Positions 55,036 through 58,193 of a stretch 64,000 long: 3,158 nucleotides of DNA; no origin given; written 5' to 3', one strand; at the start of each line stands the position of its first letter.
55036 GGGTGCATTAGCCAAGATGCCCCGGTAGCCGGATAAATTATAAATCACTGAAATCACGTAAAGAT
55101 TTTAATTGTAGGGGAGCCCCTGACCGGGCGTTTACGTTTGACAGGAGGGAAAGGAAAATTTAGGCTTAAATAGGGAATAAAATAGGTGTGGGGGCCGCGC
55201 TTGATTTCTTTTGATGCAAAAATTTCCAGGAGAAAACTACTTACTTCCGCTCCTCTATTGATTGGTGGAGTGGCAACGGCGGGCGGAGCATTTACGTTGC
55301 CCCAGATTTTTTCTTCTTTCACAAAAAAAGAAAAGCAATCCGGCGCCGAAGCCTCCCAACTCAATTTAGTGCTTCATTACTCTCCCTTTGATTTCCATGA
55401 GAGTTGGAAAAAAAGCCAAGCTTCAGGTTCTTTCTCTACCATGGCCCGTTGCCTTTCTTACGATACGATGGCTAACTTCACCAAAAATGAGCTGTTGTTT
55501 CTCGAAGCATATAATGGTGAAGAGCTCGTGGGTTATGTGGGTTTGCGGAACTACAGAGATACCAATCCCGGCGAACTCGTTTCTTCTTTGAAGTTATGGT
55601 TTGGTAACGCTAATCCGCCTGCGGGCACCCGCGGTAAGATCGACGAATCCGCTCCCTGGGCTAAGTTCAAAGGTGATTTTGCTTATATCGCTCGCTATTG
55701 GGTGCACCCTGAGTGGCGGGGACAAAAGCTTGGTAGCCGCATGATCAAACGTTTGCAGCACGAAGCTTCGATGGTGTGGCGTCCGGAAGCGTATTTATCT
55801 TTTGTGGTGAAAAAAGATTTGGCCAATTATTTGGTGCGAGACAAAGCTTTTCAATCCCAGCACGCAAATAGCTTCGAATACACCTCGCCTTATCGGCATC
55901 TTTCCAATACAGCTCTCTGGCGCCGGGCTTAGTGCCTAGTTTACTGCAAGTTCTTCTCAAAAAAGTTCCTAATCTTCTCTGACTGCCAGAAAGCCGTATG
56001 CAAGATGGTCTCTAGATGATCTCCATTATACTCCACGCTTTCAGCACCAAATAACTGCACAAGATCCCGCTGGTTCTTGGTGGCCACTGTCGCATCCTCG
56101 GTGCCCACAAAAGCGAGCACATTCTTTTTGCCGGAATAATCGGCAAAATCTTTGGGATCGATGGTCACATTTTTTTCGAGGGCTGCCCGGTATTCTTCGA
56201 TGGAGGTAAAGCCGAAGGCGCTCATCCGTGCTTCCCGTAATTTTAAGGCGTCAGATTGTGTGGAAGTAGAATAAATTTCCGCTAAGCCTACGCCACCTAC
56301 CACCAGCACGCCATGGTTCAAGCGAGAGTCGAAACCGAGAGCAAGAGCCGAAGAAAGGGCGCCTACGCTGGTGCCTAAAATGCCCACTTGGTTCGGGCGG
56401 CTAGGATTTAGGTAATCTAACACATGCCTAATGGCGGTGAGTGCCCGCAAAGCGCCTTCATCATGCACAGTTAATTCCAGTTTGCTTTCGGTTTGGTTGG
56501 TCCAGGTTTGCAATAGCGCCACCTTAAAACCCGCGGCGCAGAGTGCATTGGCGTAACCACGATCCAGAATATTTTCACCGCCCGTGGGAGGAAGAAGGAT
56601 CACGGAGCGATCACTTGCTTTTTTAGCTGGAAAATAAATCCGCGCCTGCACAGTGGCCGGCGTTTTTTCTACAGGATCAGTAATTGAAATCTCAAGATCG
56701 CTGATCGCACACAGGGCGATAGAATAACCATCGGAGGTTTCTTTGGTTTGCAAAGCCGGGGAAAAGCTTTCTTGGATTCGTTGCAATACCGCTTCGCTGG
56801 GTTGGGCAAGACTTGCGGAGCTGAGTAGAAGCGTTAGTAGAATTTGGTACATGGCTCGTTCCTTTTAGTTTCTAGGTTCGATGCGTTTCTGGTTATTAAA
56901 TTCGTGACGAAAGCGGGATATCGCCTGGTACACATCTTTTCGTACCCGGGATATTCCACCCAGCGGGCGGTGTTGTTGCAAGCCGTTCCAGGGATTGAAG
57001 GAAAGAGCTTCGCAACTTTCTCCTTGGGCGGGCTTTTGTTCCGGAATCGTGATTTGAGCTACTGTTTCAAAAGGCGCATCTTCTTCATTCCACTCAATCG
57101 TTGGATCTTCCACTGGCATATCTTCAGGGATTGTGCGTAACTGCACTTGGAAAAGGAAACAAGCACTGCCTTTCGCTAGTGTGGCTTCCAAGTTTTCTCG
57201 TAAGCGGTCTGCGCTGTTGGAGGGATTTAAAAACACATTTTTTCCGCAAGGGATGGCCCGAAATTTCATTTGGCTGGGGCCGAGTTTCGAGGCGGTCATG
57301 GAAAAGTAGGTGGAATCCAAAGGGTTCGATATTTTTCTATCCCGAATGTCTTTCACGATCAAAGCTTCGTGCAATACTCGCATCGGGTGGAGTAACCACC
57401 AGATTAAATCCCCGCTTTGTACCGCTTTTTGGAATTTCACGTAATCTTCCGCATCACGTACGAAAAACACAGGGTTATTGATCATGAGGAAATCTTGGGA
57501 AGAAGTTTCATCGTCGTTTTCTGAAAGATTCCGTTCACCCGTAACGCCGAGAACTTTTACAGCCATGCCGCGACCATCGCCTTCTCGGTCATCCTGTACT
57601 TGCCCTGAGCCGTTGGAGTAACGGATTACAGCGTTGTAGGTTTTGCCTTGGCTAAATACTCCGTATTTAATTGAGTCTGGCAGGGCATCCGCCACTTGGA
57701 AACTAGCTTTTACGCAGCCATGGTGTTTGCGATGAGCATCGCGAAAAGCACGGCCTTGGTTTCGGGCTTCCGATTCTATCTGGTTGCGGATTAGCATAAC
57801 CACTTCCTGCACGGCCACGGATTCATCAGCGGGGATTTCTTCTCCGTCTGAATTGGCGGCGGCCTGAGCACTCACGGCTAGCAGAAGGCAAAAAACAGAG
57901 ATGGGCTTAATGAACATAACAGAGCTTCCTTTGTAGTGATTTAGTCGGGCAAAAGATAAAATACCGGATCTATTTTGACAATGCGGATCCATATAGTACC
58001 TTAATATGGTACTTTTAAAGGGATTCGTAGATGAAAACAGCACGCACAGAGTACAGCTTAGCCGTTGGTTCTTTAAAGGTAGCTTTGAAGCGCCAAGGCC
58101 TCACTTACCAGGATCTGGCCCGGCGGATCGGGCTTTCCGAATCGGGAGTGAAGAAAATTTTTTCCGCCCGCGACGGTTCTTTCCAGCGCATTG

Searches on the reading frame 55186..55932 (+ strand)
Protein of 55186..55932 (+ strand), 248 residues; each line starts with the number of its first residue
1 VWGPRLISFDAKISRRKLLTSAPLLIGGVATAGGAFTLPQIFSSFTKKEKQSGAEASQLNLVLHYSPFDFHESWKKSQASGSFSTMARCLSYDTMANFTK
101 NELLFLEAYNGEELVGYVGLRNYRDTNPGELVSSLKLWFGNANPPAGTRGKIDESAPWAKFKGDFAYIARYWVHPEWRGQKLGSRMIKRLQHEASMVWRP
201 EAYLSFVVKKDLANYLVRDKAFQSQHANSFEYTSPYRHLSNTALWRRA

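Call 68: search_protein_families(library=pfam, proteins=[window:55186-55932:+], max_evalue=0.0001)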
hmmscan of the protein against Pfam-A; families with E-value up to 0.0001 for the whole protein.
window:55186-55932:+ (248 aa): 3 families
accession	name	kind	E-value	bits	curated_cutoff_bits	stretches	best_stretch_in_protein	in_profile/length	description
PF00583.31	Acetyltransf_1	-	1.7e-09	38.4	20.7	1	98-194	29-88/116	Acetyltransferase (GNAT) family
PF13508.13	Acetyltransf_7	-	2.5e-06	28.2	27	1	164-195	26-57/84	Acetyltransferase (GNAT) domain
PF13673.13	Acetyltransf_10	-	1e-05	25.9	23.6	0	167-194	53-80/128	Acetyltransferase (GNAT) domain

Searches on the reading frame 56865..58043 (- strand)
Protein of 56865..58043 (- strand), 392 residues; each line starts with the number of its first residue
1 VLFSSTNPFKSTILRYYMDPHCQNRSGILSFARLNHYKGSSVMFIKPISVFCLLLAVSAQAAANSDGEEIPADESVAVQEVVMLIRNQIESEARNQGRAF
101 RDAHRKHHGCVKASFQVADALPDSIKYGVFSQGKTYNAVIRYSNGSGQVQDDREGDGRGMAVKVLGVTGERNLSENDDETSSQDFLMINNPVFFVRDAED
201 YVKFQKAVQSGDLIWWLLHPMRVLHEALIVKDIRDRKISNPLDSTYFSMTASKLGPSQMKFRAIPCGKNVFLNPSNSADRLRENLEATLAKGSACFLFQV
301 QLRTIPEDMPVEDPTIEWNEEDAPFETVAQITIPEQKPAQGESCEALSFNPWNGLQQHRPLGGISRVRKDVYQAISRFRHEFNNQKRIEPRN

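Call 68: search_protein_families(library=pfam, proteins=[window:56865-58043:-], max_evalue=0.0001)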
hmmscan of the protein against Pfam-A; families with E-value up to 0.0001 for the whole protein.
window:56865-58043:- (392 aa): 1 family
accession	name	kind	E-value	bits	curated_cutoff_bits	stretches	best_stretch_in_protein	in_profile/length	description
PF00199.24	Catalase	-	2.7e-07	30.5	25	1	103-209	47-142/383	Catalase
